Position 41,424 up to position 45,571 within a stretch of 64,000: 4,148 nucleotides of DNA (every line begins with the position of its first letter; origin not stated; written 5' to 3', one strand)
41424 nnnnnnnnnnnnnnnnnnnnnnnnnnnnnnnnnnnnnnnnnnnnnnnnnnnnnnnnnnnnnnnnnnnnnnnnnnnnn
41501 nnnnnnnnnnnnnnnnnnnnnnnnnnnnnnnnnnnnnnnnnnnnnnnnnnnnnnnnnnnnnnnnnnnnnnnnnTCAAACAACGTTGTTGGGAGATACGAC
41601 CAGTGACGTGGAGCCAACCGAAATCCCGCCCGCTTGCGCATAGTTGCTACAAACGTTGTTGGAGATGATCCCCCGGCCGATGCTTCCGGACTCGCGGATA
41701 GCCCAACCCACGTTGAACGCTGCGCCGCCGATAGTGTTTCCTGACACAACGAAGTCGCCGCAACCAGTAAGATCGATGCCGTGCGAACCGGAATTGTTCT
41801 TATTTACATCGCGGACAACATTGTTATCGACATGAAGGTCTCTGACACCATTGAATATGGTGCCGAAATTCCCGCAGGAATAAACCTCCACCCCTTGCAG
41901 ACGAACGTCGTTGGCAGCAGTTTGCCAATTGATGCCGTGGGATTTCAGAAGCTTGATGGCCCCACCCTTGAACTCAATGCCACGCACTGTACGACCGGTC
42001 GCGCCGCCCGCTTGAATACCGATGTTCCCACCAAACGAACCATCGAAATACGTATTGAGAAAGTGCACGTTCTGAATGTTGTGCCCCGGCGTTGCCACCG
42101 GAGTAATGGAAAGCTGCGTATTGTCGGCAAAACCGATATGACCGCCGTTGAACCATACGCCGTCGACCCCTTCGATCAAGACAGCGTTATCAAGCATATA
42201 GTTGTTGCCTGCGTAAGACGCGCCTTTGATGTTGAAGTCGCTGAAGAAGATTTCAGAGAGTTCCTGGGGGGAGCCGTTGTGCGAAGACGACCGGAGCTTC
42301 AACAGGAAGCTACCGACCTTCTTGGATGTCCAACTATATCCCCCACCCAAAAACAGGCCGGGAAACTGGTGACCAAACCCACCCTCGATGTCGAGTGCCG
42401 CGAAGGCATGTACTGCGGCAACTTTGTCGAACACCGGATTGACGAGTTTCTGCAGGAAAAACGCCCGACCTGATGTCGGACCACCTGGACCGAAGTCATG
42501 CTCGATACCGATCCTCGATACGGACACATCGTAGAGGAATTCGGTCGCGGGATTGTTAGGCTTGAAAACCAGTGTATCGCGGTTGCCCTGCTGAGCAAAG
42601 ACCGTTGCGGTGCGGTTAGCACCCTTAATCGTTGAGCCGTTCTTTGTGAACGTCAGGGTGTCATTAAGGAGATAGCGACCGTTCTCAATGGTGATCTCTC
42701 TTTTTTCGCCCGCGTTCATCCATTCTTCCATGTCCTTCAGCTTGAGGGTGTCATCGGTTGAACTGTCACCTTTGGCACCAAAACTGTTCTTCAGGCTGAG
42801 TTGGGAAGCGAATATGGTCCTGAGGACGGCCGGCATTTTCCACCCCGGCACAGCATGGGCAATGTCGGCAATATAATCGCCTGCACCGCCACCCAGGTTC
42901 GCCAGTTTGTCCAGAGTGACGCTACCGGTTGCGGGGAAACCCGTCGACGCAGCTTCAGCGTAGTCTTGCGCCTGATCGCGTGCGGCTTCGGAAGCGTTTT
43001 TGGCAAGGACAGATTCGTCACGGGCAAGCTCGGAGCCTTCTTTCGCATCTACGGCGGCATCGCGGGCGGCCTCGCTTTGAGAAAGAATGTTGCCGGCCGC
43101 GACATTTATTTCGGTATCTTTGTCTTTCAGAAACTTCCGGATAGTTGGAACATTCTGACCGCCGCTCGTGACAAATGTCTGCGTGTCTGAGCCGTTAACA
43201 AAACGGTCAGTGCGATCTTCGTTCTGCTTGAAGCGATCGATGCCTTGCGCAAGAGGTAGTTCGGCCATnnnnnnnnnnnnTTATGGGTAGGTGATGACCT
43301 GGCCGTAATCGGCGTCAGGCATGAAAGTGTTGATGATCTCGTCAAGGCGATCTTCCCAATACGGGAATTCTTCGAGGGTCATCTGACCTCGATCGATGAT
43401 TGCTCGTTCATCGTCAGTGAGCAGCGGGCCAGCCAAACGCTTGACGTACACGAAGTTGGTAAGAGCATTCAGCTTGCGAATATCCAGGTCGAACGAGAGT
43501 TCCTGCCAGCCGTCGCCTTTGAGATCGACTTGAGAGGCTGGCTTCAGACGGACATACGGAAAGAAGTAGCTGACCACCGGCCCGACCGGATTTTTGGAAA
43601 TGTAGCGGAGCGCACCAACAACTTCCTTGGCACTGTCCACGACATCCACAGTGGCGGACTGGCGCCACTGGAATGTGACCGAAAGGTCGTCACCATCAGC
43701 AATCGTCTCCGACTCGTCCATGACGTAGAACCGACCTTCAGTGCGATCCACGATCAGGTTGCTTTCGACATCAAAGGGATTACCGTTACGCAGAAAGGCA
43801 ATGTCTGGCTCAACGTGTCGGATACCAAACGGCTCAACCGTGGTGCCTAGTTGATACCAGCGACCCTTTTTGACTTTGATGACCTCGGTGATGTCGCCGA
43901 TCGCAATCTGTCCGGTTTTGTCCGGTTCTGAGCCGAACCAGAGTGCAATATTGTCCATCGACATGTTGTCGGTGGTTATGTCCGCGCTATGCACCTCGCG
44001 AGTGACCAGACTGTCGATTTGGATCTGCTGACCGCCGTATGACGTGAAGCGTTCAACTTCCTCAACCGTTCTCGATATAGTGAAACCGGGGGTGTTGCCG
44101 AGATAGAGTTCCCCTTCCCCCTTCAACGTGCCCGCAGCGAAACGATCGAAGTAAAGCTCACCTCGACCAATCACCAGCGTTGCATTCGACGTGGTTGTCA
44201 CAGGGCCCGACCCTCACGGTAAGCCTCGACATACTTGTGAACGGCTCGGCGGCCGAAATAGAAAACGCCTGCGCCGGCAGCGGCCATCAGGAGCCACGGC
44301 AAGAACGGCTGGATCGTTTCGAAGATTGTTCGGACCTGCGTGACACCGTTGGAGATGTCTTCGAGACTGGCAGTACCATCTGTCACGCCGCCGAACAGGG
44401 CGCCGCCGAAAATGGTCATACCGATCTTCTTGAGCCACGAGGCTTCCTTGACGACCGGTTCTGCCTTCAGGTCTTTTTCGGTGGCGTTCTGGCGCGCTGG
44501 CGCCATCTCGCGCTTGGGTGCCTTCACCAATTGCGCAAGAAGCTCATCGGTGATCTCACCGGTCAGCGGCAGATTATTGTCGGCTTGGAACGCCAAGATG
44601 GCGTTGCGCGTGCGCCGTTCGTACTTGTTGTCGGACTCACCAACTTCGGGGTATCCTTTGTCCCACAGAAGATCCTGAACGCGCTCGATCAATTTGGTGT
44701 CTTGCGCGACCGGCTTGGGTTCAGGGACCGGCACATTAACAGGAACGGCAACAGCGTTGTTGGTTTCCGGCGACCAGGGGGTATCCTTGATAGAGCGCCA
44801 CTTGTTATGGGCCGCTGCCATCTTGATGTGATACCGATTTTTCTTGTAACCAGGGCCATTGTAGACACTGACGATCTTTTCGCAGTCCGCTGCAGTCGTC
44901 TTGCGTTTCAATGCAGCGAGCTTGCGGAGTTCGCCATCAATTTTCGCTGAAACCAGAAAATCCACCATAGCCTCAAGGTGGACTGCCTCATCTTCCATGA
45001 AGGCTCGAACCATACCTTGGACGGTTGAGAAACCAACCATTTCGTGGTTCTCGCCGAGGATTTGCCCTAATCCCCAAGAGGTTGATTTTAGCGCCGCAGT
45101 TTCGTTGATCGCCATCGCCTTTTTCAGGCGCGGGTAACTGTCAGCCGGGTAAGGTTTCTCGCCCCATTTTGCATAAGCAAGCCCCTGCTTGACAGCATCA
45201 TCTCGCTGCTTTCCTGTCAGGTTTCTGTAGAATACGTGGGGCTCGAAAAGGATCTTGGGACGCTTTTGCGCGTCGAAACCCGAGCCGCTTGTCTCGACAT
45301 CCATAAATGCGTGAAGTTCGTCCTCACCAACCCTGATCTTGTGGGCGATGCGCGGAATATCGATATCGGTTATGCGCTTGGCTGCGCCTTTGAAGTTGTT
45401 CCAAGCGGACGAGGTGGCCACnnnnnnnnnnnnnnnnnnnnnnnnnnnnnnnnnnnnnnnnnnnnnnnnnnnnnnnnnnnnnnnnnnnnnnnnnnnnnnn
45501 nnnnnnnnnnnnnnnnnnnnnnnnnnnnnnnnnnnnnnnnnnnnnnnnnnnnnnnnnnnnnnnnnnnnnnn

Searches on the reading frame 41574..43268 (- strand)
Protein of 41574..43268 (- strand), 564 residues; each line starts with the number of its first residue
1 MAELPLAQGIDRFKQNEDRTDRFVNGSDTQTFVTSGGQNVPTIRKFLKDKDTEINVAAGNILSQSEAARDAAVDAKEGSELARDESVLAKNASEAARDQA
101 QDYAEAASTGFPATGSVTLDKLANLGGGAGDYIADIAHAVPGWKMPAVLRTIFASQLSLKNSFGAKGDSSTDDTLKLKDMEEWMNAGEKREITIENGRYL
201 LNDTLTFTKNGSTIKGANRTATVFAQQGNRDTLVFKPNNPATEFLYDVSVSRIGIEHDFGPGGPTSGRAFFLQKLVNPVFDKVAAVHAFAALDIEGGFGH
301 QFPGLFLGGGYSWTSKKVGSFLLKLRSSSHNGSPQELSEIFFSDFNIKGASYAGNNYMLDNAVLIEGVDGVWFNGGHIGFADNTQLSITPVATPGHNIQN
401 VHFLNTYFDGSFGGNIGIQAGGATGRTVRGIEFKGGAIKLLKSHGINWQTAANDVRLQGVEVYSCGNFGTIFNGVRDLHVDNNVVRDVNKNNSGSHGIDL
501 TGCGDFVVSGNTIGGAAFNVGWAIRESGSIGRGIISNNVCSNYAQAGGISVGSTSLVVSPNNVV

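Call 14: search_protein_families(library=phrogs, proteins=[window:41574-43268:-], max_evalue=0.001)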
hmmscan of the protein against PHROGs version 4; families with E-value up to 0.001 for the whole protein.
window:41574-43268:- (564 aa): 2 families
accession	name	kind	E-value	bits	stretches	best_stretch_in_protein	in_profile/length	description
phrog_7458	-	tail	3e-11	43.3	1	387-562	544-710/732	tail spike protein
phrog_2234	-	tail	3.8e-06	26.8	1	393-558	406-591/757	tail spike protein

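Call 58: search_protein_families(library=pfam, proteins=[window:41574-43268:-], max_evalue=0.01)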
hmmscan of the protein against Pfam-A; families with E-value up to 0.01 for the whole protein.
window:41574-43268:- (564 aa): 0 families

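Call 89: find_homologous_proteins(query=window:41574-43268:-, max_evalue=0.00001)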
Query window:41574-43268:- (564 aa): 15 proteins with E <= 0.00001 among 8000 candidates.
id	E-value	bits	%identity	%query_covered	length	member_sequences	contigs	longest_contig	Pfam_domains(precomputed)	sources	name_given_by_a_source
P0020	1.8e-292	989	77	100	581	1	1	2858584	-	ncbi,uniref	ncbi:right-handed parallel beta-helix repeat-containing protein [Rhizobium nepotum]|uniref:right-han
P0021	3.6e-35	140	57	29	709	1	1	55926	-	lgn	-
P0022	8.5e-35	139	44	37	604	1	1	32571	PF12708.13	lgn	-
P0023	1.3e-31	128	63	21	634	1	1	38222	-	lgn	-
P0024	1.3e-30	125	80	14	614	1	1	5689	PF00754.32,PF22633.4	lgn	-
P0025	3.7e-30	124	63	21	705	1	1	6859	PF13229.13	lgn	-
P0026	7.0e-27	113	63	19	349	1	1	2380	PF21882.3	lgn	-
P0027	2.9e-23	101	41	37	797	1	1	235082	PF13472.13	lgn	-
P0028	1.6e-22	98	50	23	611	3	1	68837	PF13472.13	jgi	-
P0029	6.0e-22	96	60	16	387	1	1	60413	-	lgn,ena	-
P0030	1.6e-20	92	40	33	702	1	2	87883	PF12708.13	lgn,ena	-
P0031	2.4e-19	88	61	15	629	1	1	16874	-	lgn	-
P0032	7.6e-19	86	54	16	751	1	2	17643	-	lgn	-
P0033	2.0e-18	85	54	19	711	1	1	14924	-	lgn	-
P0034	6.3e-17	80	50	21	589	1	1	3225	-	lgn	-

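Call 92: search_protein_families(library=pfam, proteins=[P0020, P0022, P0028, P0027, P0030, P0025], max_evalue=0.01)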
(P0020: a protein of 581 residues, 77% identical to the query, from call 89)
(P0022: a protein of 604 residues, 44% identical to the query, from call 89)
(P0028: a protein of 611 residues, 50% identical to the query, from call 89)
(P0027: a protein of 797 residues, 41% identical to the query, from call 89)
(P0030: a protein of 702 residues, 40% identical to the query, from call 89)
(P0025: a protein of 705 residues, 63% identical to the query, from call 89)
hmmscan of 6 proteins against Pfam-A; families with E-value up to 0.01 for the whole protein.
P0020 (581 aa): 1 family
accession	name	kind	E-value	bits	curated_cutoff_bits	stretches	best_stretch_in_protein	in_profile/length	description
PF13229.12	Beta_helix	-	3.5e-05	23.9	25.9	1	413-580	11-157/158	Right handed beta helix region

P0022 (604 aa): 1 family
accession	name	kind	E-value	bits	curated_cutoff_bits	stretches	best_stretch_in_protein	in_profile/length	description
PF12708.12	Pect-lyase_RHGA_epim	-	7.6e-11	42.6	27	1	141-215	6-80/213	Rhamnogalacturonase A/epimerase, pectate lyase-like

P0028 (611 aa): 1 family
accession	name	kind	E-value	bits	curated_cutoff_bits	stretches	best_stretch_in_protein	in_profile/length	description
PF13472.12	Lipase_GDSL_2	-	2e-06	28.9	32.9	0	187-218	1-33/178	GDSL-like Lipase/Acylhydrolase family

P0027 (797 aa): 1 family
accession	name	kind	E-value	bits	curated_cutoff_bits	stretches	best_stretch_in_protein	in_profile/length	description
PF13472.12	Lipase_GDSL_2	-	3.4e-11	44.4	32.9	1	489-646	2-157/178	GDSL-like Lipase/Acylhydrolase family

P0030 (702 aa): 2 families
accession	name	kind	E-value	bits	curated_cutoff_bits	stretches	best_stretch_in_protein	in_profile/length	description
PF12708.12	Pect-lyase_RHGA_epim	-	7.7e-10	39.4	27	1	177-229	4-51/213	Rhamnogalacturonase A/epimerase, pectate lyase-like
PF05048.19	NosD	-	0.0022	17.9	23.6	1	432-584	34-178/212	Periplasmic copper-binding protein (NosD)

P0025 (705 aa): 1 family
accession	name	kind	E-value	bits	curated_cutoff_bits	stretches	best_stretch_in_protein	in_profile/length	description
PF13229.12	Beta_helix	-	2.5e-05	24.4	25.9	1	472-593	34-146/158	Right handed beta helix region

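Call 100: predict_structure(alignment_id=A9)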
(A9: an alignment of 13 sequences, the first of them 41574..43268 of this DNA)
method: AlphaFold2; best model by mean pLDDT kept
length: 564 residues; sequences in the alignment: 13
mean_pLDDT: 54.5   pTM: 0.44
mean pLDDT of the five models: 54.5, 50.4, 49.8, 47.9, 46.7
residues with pLDDT >= 90: 0; 70-90: 120; 50-70: 242; < 50: 202
segments of 3 or more residues with pLDDT < 50: 1-5, 107-155, 196-198, 209-212, 214-293, 295-299, 308-319, 328-336, 350-359, 391-394, 421-425, 467-470
pLDDT, mean of each block of 10 residues (from residue 1): 47 61 63 71 72 71 77 77 75 67 52 34 34 33 33 46 60 66 61 52 53 41 32 34 27 29 30 25 30 45 46 38 54 46 58 42 62 70 57 53 73 54 53 69 53 71 56 66 70 63 77 64 69 75 59 56 55
secondary structure, 60 per line:
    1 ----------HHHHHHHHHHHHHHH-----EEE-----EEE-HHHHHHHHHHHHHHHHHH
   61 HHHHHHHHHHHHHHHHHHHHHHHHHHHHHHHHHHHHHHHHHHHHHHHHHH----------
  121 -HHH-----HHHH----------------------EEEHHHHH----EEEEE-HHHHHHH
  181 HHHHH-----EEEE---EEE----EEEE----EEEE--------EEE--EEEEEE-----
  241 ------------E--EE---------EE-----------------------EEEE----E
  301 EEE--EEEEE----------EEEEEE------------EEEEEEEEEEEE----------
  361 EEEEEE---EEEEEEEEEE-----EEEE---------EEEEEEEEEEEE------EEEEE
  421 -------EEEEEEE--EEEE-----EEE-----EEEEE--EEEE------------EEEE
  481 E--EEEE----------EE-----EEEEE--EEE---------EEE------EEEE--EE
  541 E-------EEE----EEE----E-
elements in order: H11-25 E31-33 E39-41 H43-110 H130-133 E156-158 H159-163 E168-172 H174-185 E191-194 E198-200 E205-208 E213-216 E225-227 E230-235 E292-295 E300-303 E306-310 E321-326 E339-350 E361-366 E370-379 E385-388 E398-409 E416-420 E428-434 E437-440 E446-448 E454-458 E461-464 E477-481 E484-487 E505-509 E512-514 E524-526 E533-536 E539-541 E549-551 E556-558

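Call 102: fold_search(model_id=the predicted structure, library=pdb)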
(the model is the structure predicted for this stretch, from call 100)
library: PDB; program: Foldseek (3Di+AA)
matches with E <= 10: 200; with E <= 0.001: 0
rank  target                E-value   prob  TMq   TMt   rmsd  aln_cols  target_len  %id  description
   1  4mr0_B                3.8e-03  0.99  0.25  0.30  12.9       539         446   11  Crystal structure of PfbA, a surface adhesin of Streptococcus pneumoniae (released 2014-02-05)
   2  5lw3                  1.6e-02  0.60  0.15  0.20  17.7       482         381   14  Azotobacter vinelandii Mannuronan C-5 epimerase AlgE6 A-module (released 2017-10-25)
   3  2pyg_A                6.9e-02  0.41  0.16  0.22  15.9       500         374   12  Azotobacter vinelandii Mannuronan C-5 epimerase AlgE4 A-module (released 2008-05-27)
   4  3eqn_A                1.2e-01  0.57  0.17  0.13  16.3       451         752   10  Crystal structure of beta-1,3-glucanase from Phanerochaete chrysosporium (Lam55A) (released 2009-02-03)
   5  9j4l_A                1.3e-01  0.63  0.21  0.27  11.5       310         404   12  Crystal structure of GH9l Inulin fructotransferases (IFTase) (released 2024-09-04)
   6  4oj6_C                1.4e-01  0.16  0.16  0.14  20.2       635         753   10  Crystal Structure of a Putative Tailspike Protein (TSP1, orf210) from Escherichia coli O157:H7 Bacteriohage CBA120; Se (released 2014-03-26)
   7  4oj5_A                1.6e-01  0.18  0.16  0.13  19.6       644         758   10  Crystal Structure of a Putative Tailspike Protein (TSP1, orf210) from Escherichia coli O157:H7 Bacteriohage CBA120 (released 2014-03-26)
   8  8ja4                  1.6e-01  0.16  0.15  0.17  16.8       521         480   10  Structure of the alginate epimerase/lyase (released 2024-05-08)
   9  7b8b_A                1.7e-01  0.15  0.14  0.18  16.9       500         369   12  ADPG2 - ENDOPOLYGALACTURONASE FROM ARABIDOPSIS THALIANA (released 2022-06-22)
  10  8bwk_B                1.9e-01  0.35  0.21  0.17  24.9       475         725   11  Metagenomic derived PL6 alginate lyase (released 2023-12-20)
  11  6c72_A                1.9e-01  0.25  0.18  0.18  18.0       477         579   11  Crystal structure of a tailspike protein gp49 from Acinetobacter baumannii bacteriophage Fri1, a capsular polysacchari (released 2019-01-23)
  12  7b8b_B                2.5e-01  0.35  0.21  0.29  14.6       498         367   12  ADPG2 - ENDOPOLYGALACTURONASE FROM ARABIDOPSIS THALIANA (released 2022-06-22)
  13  2pyh_B                2.7e-01  0.18  0.16  0.20  16.6       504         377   12  Azotobacter vinelandii Mannuronan C-5 epimerase AlgE4 A-module complexed with mannuronan trisaccharide (released 2008-05-27)
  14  9beh_A                2.8e-01  0.69  0.21  0.21  11.3       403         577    8  Structure of GH110A in complex with galactose-6-sulfate (released 2025-08-27)
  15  9beu_B                2.8e-01  0.20  0.18  0.18  18.0       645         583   10  Structure of GH110B in complex with a lambda-carrageenan oligosaccharide (released 2025-08-27)
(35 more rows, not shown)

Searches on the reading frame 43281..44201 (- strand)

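Call 14: search_protein_families(library=phrogs, proteins=[window:43281-44201:-], max_evalue=0.001)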
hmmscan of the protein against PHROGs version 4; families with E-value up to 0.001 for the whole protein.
window:43281-44201:- (306 aa): 1 family
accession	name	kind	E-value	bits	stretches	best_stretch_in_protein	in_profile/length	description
phrog_807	-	tail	1.1e-35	124.3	1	7-245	5-238/256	major tail protein with Ig-like domain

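Call 58: search_protein_families(library=pfam, proteins=[window:43281-44201:-], max_evalue=0.01)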
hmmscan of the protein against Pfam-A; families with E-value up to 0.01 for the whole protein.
window:43281-44201:- (306 aa): 0 families

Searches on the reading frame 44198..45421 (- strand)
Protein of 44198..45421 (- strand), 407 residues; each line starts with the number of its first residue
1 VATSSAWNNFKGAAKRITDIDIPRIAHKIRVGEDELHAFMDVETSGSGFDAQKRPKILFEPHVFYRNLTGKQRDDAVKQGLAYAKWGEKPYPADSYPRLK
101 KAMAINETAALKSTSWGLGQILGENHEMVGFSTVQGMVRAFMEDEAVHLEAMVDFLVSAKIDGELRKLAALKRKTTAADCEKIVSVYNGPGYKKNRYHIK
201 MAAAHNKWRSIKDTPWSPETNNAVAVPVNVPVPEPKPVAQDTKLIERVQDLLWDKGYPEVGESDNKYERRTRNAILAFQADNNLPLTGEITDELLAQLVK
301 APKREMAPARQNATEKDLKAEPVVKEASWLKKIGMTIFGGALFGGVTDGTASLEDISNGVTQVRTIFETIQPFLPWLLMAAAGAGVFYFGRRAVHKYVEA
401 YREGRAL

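Call 14: search_protein_families(library=phrogs, proteins=[window:44198-45421:-], max_evalue=0.001)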
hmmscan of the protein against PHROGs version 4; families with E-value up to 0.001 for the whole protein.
window:44198-45421:- (407 aa): 3 families
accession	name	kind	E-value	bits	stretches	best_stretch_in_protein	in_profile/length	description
phrog_1224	-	head and packaging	9.1e-83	279.9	1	3-382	60-419/438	endolysin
phrog_2860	-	head and packaging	8.6e-47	160.5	1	16-209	2-187/189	endolysin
phrog_1493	-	lysis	1.4e-05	25.5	1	211-321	213-328/394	endolysin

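Call 58: search_protein_families(library=pfam, proteins=[window:44198-45421:-], max_evalue=0.01)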
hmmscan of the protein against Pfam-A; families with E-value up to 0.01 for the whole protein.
window:44198-45421:- (407 aa): 2 families
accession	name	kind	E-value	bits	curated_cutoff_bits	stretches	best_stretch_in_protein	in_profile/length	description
PF11860.13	Muramidase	-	1.6e-43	149.4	22.3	1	36-208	5-174/175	N-acetylmuramidase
PF01471.23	PG_binding_1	-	1.7e-08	34.9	23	1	245-298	5-57/57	Putative peptidoglycan binding domain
